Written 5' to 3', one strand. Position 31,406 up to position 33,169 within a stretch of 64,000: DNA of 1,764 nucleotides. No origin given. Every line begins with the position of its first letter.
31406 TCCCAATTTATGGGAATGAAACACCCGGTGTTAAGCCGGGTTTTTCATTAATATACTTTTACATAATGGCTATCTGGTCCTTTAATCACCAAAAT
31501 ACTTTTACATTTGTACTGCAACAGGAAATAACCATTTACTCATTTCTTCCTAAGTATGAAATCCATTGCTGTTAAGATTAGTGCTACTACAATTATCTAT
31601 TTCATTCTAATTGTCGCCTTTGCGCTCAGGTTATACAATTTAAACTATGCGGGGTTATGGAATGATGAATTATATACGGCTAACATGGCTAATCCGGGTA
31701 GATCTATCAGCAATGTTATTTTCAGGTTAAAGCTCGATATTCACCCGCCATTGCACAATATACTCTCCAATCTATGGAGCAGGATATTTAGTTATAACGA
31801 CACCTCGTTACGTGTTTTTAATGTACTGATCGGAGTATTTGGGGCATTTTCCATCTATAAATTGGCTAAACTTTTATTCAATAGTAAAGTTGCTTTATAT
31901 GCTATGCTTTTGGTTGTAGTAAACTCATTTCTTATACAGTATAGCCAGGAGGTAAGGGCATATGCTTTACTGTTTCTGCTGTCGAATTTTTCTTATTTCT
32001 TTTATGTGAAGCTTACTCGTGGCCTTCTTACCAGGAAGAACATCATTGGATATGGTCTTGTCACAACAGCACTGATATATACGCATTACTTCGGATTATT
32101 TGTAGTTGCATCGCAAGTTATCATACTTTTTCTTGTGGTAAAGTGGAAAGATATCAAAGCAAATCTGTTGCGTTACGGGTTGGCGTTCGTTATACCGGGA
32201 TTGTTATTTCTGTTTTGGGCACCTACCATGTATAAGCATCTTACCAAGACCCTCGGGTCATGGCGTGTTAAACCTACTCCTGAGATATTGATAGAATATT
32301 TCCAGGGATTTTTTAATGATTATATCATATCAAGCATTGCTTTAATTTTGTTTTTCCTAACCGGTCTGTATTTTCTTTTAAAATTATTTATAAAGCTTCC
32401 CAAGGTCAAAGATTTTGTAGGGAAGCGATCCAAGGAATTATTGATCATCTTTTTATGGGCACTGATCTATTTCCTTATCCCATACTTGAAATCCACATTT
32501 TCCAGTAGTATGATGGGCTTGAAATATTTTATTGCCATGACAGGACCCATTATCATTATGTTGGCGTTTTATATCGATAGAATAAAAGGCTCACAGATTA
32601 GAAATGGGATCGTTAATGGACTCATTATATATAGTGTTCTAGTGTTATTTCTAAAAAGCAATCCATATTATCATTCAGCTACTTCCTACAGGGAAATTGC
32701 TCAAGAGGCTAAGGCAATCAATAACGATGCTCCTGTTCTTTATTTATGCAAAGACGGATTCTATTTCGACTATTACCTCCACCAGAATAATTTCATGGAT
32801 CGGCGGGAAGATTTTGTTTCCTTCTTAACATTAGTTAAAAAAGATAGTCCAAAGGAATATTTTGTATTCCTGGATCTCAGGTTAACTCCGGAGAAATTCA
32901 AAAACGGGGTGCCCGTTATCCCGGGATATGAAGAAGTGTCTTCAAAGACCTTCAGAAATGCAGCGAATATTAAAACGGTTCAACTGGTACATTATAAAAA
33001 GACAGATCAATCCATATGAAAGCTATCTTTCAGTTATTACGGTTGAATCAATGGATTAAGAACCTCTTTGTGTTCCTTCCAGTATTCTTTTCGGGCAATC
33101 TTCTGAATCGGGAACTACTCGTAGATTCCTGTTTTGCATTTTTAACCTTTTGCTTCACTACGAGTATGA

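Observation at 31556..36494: Complete decaprenyl-phospho-arabinose-type (DPA-like) lipid-linked pentofuranose pathway plus a GT-C transferase in a flavobacterial genome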

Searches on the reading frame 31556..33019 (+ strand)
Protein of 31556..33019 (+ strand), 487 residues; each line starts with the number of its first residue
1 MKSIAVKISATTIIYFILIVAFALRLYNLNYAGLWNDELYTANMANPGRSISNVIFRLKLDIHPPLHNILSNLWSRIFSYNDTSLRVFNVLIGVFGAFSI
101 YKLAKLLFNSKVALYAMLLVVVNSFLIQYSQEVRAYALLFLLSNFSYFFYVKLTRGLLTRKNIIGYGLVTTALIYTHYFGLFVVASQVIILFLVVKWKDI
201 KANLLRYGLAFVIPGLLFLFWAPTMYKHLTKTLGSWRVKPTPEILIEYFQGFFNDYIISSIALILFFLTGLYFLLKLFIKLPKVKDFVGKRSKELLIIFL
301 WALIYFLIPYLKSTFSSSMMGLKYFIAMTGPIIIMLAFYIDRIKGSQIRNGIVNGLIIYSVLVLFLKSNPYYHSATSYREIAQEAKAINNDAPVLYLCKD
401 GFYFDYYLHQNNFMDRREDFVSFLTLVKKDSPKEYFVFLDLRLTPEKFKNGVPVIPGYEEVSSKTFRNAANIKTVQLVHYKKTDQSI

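Call 3: search_protein_families(library=pfam, proteins=[window:31556-33019:+], max_evalue=0.01)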
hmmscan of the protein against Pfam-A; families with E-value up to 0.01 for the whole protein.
window:31556-33019:+ (487 aa): 1 family
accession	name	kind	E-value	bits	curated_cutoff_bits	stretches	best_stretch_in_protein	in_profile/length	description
PF13231.12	PMT_2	-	1.9e-10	41.6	26.1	1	63-214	2-152/160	Dolichyl-phosphate-mannose-protein mannosyltransferase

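Call 4: search_protein_families(library=ncbifam, proteins=[window:31556-33019:+], max_evalue=0.01)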
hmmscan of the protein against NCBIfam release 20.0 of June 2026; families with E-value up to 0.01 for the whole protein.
window:31556-33019:+ (487 aa): 1 family
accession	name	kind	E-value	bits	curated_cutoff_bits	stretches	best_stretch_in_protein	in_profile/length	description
NF047440.1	LA3751_2_3_fam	subfamily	1.7e-06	27.1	200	1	69-439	87-458/460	LA_3751/LA_3752 family putative glycosyltransferase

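Call 8: search_solved_structures(query=window:31556-33019:+, show_alignments=2, max_evalue=1)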
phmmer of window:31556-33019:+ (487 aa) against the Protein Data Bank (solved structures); distinct sequences matched with E-value up to 1: 0.

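Call 22: find_homologous_proteins(query=window:31556-33019:+, max_evalue=0.001)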
Query window:31556-33019:+ (487 aa): 109 proteins with E <= 0.001 among 8000 candidates.
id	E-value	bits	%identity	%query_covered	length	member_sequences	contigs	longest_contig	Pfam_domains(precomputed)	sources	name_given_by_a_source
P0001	0.0e+0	1059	100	100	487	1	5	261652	PF13231.13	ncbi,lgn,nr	ncbi:MAG: glycosyltransferase family 39 protein [Bacteroidia bacterium]|nr:glycosyltransferase famil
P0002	2.1e-203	695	64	100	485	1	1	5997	PF13231.13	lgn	-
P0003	4.4e-164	565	53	100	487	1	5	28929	PF13231.13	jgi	jgi:uncharacterized membrane protein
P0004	2.0e-163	563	53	99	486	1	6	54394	PF13231.13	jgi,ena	jgi:uncharacterized membrane protein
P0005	8.6e-163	561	53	99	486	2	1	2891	PF13231.13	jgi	jgi:uncharacterized membrane protein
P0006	1.4e-162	560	53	99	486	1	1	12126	PF13231.13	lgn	-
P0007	2.7e-161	556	52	100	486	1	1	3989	PF13231.13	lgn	-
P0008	1.1e-160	554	53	99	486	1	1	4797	PF13231.13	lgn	-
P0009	1.7e-160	553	54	95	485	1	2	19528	PF13231.13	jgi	jgi:uncharacterized membrane protein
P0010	7.3e-160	551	54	97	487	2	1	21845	PF13231.13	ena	-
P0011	1.4e-159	550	52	99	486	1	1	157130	PF13231.13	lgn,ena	-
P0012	3.2e-159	549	52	94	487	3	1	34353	PF13231.13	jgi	jgi:uncharacterized membrane protein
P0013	7.0e-159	548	54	97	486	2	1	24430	PF13231.13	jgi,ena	-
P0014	1.9e-158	546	52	99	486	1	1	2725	PF13231.13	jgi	-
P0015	1.1e-154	534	54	97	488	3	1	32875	PF13231.13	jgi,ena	-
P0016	1.5e-151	524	53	94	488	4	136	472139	PF13231.13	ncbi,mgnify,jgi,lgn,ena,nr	ncbi:MAG TPA: glycosyltransferase family 39 protein [Flavobacteriaceae bacterium]|mgnify:CR=1 FL=1|n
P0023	3.8e-137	476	46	99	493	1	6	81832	PF13231.13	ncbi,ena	-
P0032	5.6e-114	400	43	100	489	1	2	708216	PF13231.13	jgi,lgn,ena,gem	-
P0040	8.9e-36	142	32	72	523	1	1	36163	PF13231.13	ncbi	-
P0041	1.6e-34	138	33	63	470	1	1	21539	PF13231.13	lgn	-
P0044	3.2e-29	120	32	69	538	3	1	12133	PF13231.13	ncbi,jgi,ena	-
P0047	2.5e-21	94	27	76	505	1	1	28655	PF02366.25,PF13231.13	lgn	-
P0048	2.7e-20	91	34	45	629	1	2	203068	PF13231.13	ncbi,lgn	-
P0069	3.1e-12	64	30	43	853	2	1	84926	PF02366.25,PF13231.13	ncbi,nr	ncbi:MAG: glycosyltransferase family 39 protein [Chloroflexi bacterium]|nr:glycosyltransferase famil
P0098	4.8e-7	47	31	41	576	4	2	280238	PF02366.25,PF13231.13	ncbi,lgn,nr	ncbi:MAG: hypothetical protein BroJett011_25000 [Chloroflexota bacterium]|nr:MAG: hypothetical prote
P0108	1.1e-4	39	25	51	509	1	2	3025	PF02366.25,PF13231.13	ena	-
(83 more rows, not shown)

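Call 23: find_encoding_contigs(protein=P0001, flank=10000, max_places=3)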
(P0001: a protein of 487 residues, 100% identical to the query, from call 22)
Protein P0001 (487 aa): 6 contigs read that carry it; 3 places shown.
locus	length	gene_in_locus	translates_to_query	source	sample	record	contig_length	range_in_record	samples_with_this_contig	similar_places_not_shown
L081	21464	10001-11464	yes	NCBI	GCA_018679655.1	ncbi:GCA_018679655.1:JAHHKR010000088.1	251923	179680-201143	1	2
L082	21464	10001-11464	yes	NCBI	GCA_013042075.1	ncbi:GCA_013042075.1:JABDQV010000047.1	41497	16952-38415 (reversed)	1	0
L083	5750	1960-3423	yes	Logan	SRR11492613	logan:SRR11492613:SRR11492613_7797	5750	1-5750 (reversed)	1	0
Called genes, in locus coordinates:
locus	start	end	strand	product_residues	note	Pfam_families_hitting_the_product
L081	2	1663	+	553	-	PF00664:ABC_membrane, PF00005:ABC_tran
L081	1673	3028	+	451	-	-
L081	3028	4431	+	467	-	PF02321:OEP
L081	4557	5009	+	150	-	-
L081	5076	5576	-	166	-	-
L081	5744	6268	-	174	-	PF03190:Thioredox_DsbH, PF13899:Thioredoxin_7, PF13098:Thioredoxin_2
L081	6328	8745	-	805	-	PF13620:CarboxypepD_reg, PF13715:CarbopepD_reg_2, PF00593:TonB_dep_Rec_b-barrel, PF14905:OMP_b-brl_3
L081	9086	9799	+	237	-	-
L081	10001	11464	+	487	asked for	PF13231:PMT_2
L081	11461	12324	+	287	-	PF01040:UbiA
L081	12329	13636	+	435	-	PF01565:FAD_binding_4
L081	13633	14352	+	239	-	PF00106:adh_short, PF13561:adh_short_C2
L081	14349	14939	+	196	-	PF12710:HAD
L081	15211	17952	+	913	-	PF13620:CarboxypepD_reg, PF13715:CarbopepD_reg_2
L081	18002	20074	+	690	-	PF13688:Reprolysin_5, PF13574:Reprolysin_2 (weak), PF13583:Reprolysin_4 (weak), PF13582:Reprolysin_3, PF02494:HYR, PF18962:Por_Secre_tail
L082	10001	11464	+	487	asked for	PF13231:PMT_2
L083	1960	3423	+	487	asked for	PF13231:PMT_2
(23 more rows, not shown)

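Call 24: find_encoding_contigs(protein=P0040, flank=8000, max_places=2)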
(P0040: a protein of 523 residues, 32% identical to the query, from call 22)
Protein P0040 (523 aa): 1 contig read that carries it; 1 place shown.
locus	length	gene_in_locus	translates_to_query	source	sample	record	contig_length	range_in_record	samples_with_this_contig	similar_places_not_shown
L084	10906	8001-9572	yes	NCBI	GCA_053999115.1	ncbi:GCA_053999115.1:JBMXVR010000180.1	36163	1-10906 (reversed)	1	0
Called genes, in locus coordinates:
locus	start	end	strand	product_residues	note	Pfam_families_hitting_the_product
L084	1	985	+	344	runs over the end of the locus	PF00155:Aminotran_1_2, PF00464:SHMT, PF01212:Beta_elim_lyase (faint)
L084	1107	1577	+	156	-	PF00383:dCMP_cyt_deam_1, PF14437:MafB19-deam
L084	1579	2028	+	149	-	PF01035:DNA_binding_1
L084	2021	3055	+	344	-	PF01075:Glyco_transf_9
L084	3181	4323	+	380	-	PF13173:AAA_14, PF13635:DUF4143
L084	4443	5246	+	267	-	PF01040:UbiA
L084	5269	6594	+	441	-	PF01565:FAD_binding_4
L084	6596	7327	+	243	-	PF00106:adh_short, PF13561:adh_short_C2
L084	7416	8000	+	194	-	PF12710:HAD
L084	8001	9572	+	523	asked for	PF13231:PMT_2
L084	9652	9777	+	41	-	-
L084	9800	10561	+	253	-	PF14099:Polysacc_lyase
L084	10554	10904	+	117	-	?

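Call 25: find_encoding_contigs(protein=P0044, flank=8000, max_places=2)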
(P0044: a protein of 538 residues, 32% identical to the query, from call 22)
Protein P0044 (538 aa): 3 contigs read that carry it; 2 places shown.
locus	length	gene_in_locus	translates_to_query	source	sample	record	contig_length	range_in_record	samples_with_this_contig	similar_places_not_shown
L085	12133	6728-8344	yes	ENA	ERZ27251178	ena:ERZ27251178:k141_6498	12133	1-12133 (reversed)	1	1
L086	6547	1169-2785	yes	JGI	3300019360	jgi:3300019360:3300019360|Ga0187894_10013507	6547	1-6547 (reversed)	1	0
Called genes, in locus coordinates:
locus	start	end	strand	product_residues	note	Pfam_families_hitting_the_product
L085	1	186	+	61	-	?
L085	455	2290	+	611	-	PF05580:Peptidase_S55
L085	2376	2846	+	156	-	PF13527:Acetyltransf_9, PF00583:Acetyltransf_1, PF13673:Acetyltransf_10, PF13508:Acetyltransf_7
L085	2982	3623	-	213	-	PF00677:Lum_binding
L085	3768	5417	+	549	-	PF13506:Glyco_transf_21, PF00535:Glycos_transf_2, PF10111:Glyco_tranf_2_2 (faint), PF13641:Glyco_tranf_2_3, PF13632:Glyco_trans_2_3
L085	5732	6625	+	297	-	-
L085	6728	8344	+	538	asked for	PF13231:PMT_2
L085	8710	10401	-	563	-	PF02554:CstA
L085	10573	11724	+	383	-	PF00266:Aminotran_5, PF01212:Beta_elim_lyase (faint)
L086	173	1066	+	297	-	-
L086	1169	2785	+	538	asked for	PF13231:PMT_2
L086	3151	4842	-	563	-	PF02554:CstA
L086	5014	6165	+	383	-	PF00266:Aminotran_5, PF01212:Beta_elim_lyase (faint)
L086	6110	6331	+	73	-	-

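Call 32: find_encoding_contigs(protein=P0048, flank=8000, max_places=2)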
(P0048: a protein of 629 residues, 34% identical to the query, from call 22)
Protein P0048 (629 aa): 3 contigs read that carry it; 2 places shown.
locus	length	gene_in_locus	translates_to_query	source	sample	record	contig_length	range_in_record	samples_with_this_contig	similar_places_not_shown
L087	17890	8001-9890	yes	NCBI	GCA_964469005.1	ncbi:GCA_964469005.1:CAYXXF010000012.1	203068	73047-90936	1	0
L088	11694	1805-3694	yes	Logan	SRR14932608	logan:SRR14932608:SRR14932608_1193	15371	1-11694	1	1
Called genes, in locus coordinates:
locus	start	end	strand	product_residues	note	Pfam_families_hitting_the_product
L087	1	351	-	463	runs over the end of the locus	PF13231:PMT_2 (weak)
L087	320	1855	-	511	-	PF13231:PMT_2 (weak)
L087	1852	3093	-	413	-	PF09594:GT87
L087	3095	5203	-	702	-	PF13231:PMT_2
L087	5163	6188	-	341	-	PF04015:DUF362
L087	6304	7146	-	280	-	PF00432:Prenyltrans (faint), PF13243:SQHop_cyclase_C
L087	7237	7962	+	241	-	-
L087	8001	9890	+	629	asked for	PF13231:PMT_2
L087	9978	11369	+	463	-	PF01476:LysM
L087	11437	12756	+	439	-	-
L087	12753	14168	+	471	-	PF02012:BNR (faint), PF13088:BNR_2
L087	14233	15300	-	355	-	PF08100:Dimerisation (weak), PF00891:Methyltransf_2 (weak)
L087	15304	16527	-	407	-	PF00108:Thiolase_N, PF00109:ketoacyl-synt (weak), PF02803:Thiolase_C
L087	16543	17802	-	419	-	PF00211:Guanylate_cyc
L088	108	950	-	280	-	PF00432:Prenyltrans (faint), PF13243:SQHop_cyclase_C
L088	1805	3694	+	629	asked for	PF13231:PMT_2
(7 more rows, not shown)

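Call 33: find_encoding_contigs(protein=P0041, flank=8000, max_places=2)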
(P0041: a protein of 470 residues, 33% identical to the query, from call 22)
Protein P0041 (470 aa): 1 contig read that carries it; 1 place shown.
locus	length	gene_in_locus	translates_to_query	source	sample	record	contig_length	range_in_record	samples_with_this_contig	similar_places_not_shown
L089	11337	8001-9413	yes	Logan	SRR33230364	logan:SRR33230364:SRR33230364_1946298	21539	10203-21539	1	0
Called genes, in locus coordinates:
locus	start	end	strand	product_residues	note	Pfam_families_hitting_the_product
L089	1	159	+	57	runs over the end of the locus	PF00892:EamA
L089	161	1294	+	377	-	PF01041:DegT_DnrJ_EryC1, PF00155:Aminotran_1_2, PF00266:Aminotran_5 (weak)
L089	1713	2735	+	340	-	PF01370:Epimerase, PF16363:GDP_Man_Dehyd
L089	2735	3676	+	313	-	PF01370:Epimerase, PF04321:RmlD_sub_bind (weak), PF16363:GDP_Man_Dehyd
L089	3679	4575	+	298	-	PF00535:Glycos_transf_2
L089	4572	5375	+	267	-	-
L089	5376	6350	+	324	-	-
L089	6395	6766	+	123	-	PF05523:FdtA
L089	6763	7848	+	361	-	PF01041:DegT_DnrJ_EryC1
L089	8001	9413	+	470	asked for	PF13231:PMT_2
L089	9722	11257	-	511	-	-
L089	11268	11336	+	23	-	?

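Call 44: predict_structure(alignment_id=A1)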
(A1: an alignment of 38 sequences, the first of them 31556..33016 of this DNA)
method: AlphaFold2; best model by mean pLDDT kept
length: 487 residues; sequences in the alignment: 38
mean_pLDDT: 91.0   pTM: 0.91
mean pLDDT of the five models: 91.0, 91.0, 91.0, 89.5, 88.6
residues with pLDDT >= 90: 364; 70-90: 100; 50-70: 16; < 50: 7
segments of 3 or more residues with pLDDT < 50: 371-373
pLDDT, mean of each block of 10 residues (from residue 1): 64 96 90 85 94 90 90 97 96 98 98 98 94 96 99 97 98 95 97 96 96 91 81 71 94 94 97 90 78 96 97 87 95 98 95 96 77 68 95 92 90 93 95 95 83 91 89 92 69
secondary structure, 60 per line:
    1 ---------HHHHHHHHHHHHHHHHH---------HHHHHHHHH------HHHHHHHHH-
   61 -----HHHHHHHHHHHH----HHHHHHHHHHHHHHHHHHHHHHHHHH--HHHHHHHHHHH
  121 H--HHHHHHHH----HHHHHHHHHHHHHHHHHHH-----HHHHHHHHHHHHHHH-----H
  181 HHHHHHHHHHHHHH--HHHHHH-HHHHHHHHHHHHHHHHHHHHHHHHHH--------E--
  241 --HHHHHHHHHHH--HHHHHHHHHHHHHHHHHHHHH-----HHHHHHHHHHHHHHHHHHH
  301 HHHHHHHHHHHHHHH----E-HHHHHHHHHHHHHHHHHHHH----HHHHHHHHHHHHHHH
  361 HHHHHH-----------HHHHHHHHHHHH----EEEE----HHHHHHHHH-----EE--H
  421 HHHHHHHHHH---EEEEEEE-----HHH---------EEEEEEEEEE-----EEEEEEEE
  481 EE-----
elements in order: H10-26 H36-44 H51-59 H66-77 H82-107 H110-121 H124-131 H136-154 H160-174 H180-194 H197-202 H204-229 H243-253 H256-276 H282-315 H322-341 H346-366 H378-389 E394-397 H402-410 H420-430 E434-440 E458-467 E473-482
